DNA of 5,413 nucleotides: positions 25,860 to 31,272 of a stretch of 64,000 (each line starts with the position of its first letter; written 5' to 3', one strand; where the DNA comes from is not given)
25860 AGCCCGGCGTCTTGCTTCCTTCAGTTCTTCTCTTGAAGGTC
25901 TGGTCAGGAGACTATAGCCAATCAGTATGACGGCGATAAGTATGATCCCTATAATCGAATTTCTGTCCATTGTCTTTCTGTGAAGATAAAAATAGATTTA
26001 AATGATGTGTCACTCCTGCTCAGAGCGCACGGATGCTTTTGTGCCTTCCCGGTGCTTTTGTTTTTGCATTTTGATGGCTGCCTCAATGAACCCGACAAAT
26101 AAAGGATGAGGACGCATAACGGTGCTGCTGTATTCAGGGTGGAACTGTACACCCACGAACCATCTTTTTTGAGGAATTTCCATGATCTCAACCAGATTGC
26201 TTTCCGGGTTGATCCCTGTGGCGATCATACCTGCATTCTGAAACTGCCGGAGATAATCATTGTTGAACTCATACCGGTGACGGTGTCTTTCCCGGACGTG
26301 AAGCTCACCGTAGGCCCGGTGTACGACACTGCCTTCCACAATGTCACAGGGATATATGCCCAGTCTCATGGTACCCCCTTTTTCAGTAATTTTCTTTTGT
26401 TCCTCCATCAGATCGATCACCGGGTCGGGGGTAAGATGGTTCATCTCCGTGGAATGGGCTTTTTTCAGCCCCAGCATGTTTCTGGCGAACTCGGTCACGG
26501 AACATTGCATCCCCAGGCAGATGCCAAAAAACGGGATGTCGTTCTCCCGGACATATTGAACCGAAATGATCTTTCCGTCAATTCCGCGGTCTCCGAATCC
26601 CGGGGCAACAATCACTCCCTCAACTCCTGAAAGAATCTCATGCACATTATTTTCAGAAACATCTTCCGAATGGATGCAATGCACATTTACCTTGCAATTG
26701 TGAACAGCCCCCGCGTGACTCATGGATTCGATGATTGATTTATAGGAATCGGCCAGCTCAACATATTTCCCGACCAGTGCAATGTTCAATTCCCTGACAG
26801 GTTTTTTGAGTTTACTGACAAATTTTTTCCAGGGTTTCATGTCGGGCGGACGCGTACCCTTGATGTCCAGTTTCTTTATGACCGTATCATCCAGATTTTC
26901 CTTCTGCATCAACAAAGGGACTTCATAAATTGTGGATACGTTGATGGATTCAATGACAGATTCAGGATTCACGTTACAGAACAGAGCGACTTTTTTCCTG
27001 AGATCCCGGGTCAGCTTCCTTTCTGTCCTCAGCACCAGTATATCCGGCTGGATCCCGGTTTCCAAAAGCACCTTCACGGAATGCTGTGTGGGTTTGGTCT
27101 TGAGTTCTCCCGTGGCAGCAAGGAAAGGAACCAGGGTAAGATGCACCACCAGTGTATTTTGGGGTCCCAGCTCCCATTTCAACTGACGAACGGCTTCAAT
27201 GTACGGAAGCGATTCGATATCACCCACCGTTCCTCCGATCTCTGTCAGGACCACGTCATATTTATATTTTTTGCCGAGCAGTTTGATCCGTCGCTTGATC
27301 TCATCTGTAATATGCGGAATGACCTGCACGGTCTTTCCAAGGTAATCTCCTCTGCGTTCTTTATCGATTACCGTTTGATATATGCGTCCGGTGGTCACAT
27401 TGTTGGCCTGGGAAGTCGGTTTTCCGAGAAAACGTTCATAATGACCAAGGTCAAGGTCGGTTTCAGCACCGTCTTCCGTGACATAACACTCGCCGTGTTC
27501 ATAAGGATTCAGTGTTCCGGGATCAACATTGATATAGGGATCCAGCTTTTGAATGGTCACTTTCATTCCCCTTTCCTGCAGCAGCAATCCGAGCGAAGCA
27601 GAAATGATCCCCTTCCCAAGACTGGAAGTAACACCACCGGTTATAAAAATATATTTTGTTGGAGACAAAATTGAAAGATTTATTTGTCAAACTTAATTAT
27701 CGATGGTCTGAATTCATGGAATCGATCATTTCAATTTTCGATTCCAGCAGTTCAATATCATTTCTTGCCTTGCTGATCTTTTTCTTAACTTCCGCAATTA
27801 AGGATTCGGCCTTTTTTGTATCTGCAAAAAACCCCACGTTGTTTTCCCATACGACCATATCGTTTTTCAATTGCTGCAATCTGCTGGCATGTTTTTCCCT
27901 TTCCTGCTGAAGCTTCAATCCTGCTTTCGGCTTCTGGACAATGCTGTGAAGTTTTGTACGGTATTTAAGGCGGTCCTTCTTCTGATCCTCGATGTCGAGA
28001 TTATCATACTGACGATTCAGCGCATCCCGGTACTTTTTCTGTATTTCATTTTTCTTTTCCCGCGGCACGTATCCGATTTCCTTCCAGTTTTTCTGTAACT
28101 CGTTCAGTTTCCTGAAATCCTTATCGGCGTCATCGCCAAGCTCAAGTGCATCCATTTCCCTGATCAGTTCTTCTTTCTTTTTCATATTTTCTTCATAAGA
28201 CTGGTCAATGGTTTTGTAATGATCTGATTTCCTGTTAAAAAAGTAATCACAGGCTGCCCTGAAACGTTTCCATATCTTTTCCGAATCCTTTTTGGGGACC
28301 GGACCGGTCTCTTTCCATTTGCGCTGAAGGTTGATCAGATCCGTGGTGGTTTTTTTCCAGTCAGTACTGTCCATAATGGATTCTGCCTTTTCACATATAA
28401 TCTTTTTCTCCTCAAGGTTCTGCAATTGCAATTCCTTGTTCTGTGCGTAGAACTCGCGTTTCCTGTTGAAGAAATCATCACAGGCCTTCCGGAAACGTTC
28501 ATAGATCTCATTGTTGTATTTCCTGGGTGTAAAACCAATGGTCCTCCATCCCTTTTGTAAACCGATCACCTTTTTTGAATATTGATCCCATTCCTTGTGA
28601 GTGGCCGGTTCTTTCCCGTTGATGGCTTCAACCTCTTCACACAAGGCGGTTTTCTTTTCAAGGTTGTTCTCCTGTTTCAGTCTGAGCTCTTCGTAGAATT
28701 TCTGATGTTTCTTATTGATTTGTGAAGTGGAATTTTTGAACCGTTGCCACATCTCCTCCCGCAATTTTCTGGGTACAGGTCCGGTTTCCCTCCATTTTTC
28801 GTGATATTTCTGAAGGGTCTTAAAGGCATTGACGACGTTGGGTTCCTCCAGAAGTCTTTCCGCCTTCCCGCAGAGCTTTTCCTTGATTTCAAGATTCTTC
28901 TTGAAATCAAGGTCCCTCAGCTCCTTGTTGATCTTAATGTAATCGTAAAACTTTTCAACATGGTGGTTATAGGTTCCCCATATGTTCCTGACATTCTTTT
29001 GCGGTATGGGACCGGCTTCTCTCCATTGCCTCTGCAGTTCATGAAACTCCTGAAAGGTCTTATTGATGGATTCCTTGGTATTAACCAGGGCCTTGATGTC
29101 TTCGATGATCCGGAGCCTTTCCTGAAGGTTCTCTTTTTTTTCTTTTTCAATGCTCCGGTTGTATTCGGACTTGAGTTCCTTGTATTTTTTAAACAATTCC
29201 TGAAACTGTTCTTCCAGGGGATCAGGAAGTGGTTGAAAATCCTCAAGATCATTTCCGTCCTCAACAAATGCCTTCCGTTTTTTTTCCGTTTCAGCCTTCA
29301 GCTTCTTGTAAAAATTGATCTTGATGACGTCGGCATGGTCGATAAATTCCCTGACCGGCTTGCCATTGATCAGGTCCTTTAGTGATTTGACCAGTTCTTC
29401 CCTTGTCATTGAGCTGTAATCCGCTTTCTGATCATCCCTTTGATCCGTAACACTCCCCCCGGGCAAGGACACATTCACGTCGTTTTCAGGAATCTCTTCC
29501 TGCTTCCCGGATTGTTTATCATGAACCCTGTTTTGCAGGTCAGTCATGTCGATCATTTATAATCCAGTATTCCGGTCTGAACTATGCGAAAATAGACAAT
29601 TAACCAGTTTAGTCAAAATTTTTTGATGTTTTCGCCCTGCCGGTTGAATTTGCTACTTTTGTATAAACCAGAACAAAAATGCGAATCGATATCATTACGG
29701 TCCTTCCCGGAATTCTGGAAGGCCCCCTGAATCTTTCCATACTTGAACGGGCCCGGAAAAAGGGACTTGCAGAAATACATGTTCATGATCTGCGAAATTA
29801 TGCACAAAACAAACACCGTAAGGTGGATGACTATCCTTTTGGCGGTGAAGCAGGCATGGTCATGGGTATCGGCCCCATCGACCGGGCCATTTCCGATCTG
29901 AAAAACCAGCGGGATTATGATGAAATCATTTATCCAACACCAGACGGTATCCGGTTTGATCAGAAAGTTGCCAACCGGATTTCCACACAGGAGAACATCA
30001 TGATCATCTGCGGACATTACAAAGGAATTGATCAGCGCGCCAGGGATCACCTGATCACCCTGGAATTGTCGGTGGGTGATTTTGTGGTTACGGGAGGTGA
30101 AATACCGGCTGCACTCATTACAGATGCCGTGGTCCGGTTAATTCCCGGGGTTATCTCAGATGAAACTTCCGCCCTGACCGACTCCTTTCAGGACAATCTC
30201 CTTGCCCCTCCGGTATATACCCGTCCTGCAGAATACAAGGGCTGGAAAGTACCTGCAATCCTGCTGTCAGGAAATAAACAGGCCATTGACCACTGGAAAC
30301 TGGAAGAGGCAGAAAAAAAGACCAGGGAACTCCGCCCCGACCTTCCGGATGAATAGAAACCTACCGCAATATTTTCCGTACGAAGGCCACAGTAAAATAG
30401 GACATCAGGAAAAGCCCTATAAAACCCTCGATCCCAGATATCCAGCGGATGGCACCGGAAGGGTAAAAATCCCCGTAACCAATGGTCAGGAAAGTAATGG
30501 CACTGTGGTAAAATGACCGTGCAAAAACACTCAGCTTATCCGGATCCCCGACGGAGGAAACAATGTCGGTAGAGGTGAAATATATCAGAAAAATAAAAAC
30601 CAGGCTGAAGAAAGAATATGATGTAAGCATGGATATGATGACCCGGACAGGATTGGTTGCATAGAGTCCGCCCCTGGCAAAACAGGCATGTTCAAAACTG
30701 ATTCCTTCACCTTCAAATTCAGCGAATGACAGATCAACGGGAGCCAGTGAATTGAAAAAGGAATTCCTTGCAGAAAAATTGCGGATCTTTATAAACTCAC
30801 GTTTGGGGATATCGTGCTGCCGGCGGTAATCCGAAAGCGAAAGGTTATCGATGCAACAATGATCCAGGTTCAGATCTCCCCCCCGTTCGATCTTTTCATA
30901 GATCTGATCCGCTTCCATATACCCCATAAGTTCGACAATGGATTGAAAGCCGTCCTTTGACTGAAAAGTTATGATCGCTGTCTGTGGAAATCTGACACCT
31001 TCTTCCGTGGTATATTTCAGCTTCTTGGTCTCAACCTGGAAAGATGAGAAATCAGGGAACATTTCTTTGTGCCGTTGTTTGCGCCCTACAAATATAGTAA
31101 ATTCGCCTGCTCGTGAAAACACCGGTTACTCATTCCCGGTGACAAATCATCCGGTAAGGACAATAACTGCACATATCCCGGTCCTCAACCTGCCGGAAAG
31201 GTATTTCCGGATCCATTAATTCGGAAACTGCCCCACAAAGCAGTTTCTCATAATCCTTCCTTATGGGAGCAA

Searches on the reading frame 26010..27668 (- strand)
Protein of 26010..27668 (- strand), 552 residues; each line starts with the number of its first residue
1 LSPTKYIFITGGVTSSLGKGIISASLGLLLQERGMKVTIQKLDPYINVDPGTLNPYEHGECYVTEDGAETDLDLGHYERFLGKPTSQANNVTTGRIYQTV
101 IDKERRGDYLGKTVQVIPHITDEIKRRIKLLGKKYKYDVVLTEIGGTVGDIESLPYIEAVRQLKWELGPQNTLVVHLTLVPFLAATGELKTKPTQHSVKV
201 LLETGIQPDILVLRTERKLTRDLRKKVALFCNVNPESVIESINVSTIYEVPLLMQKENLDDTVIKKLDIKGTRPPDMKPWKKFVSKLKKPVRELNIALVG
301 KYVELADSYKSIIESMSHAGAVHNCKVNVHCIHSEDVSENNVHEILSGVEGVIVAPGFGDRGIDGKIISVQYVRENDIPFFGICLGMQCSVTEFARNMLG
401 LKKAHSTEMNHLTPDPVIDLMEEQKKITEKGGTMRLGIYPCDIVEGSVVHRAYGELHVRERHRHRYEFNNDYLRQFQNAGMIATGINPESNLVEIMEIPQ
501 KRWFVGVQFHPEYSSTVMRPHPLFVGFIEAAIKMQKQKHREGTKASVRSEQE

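Call 10: search_protein_families(library=pfam, max_evalue=0.00001, proteins=[window:26010-27668:-])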
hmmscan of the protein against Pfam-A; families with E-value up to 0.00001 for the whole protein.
window:26010-27668:- (552 aa): 3 families
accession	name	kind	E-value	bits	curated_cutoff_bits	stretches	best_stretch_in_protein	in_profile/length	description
PF06418.20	CTP_synth_N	-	6.5e-127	422.8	26.1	1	5-269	1-265/265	CTP synthase N-terminus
PF00117.34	GATase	-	7.2e-38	130.6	22.8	1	305-529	2-189/190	Glutamine amidotransferase class-I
PF07722.19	Peptidase_C26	-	1.2e-07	32.2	20.5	1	371-512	99-219/219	Peptidase C26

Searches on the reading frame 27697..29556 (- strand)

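Call 10: search_protein_families(library=pfam, max_evalue=0.00001, proteins=[window:27697-29556:-])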
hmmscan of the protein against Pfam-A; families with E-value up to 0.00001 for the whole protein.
window:27697-29556:- (619 aa): 1 family
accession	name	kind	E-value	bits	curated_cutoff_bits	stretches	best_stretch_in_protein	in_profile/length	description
PF03993.17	DUF349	-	4.1e-94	309.4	23.9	5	427-500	1-75/75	Domain of Unknown Function (DUF349)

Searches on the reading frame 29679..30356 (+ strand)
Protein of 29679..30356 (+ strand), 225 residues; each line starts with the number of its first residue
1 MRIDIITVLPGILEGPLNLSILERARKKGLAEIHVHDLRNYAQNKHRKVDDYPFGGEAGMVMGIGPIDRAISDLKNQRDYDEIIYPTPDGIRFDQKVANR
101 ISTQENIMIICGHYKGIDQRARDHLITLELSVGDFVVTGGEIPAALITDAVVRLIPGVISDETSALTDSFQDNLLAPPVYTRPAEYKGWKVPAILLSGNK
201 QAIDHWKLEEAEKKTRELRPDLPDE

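Call 10: search_protein_families(library=pfam, max_evalue=0.00001, proteins=[window:29679-30356:+])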
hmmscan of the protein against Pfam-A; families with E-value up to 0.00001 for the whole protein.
window:29679-30356:+ (225 aa): 1 family
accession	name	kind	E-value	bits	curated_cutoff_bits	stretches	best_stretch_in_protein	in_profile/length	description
PF01746.26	tRNA_m1G_MT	-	1.3e-54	185.3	27.3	1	23-220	2-195/195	tRNA (Guanine-1)-methyltransferase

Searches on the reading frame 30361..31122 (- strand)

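Call 10: search_protein_families(library=pfam, max_evalue=0.00001, proteins=[window:30361-31122:-])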
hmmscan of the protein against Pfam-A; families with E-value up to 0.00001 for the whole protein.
window:30361-31122:- (253 aa): 1 family
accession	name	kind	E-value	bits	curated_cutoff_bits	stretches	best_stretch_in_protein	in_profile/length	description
PF07885.22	Ion_trans_2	-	4.8e-11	42.8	22.5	1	177-251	2-77/79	Ion channel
